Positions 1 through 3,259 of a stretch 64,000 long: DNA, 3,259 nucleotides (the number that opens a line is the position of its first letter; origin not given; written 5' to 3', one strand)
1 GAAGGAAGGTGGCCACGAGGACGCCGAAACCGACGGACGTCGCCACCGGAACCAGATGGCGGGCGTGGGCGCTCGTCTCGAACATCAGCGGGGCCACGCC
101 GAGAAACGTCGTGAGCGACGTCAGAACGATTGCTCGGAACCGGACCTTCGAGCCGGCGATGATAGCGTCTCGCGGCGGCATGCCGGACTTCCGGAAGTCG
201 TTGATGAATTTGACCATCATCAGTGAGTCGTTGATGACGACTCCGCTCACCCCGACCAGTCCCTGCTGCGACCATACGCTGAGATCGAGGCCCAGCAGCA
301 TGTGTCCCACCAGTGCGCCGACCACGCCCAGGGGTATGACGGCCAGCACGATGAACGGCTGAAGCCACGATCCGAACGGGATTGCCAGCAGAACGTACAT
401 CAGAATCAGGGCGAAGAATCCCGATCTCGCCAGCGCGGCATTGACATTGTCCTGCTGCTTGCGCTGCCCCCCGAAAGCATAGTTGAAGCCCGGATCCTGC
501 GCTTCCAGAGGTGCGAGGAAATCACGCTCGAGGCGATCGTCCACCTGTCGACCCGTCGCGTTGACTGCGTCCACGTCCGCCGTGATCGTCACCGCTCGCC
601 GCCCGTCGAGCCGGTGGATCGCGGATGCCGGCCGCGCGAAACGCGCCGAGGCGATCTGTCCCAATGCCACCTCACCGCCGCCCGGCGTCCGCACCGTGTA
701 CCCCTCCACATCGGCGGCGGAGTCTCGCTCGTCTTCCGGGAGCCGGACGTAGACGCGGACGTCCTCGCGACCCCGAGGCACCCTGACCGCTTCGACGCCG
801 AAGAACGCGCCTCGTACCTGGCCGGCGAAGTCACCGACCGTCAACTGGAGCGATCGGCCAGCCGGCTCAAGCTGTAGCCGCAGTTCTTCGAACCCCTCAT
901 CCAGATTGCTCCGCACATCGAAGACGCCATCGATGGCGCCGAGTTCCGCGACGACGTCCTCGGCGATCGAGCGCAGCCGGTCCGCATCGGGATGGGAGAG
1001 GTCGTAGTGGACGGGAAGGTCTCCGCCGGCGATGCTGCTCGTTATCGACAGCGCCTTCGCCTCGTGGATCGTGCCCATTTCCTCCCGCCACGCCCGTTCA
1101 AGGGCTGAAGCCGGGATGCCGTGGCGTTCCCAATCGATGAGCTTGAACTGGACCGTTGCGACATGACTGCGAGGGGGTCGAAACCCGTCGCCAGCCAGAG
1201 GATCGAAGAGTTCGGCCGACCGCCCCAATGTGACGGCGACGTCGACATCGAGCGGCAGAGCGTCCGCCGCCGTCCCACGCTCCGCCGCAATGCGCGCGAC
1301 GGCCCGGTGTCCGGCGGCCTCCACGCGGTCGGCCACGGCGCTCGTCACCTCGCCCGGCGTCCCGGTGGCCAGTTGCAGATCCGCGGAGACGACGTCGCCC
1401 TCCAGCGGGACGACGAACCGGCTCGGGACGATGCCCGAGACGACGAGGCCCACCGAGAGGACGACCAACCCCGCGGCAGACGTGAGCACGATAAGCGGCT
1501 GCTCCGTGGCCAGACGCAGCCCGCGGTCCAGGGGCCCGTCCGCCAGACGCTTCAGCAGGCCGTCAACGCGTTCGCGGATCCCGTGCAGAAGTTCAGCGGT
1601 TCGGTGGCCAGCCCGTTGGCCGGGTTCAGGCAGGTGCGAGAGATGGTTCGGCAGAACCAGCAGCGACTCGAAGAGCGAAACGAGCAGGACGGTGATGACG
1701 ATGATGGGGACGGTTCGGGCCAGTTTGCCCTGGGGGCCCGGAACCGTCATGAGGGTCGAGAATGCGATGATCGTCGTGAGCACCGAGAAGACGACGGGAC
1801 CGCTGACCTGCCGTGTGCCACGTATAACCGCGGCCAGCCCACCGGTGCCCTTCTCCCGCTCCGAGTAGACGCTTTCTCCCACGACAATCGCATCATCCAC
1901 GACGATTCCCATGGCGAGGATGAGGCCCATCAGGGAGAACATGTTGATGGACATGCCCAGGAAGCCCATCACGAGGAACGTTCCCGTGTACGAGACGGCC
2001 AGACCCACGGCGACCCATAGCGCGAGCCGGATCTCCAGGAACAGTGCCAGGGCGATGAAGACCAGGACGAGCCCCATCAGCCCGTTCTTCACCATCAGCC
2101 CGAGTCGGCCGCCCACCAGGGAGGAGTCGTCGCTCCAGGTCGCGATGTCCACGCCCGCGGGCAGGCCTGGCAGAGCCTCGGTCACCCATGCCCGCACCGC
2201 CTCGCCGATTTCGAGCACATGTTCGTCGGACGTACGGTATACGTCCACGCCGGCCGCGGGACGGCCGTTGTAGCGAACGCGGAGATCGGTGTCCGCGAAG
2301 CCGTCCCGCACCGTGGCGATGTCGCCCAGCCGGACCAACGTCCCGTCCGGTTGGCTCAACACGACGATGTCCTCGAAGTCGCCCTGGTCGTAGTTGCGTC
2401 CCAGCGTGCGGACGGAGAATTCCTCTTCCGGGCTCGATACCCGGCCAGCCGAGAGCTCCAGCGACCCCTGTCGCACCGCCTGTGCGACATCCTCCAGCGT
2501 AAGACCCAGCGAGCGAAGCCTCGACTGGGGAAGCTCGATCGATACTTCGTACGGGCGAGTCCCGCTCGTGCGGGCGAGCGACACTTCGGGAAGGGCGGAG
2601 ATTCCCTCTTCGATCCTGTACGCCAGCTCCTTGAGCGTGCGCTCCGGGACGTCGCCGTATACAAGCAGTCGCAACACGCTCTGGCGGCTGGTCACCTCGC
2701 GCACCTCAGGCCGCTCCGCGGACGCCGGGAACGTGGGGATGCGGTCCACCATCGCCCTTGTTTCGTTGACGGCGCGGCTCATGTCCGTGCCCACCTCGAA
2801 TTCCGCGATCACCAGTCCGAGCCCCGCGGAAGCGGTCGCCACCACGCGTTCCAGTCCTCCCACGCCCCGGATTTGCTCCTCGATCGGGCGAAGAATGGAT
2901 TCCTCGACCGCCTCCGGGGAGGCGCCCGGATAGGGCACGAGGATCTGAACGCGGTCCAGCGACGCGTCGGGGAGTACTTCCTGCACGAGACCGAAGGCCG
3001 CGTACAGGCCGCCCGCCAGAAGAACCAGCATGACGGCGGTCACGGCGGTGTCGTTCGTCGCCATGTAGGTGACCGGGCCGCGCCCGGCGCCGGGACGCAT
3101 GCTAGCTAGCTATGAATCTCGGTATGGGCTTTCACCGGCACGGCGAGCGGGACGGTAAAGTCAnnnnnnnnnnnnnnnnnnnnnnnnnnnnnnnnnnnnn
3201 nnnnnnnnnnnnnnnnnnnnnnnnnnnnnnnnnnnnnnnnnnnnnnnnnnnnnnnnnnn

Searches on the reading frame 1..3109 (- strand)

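Call 53: search_protein_families(library=pfam, proteins=[window:1-3109:-], max_evalue=0.01)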
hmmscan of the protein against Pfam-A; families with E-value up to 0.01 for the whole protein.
window:1-3109:- (1036 aa): 2 families
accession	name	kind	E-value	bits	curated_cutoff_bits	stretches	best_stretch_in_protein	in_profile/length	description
PF00873.25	ACR_tran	-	2.4e-156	522.6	28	2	23-616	12-605/1021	AcrB/AcrD/AcrF family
PF02355.23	SecD_SecF_C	-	0.009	15.9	20.5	0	330-485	19-178/189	Protein export membrane protein SecD/SecF, C-terminal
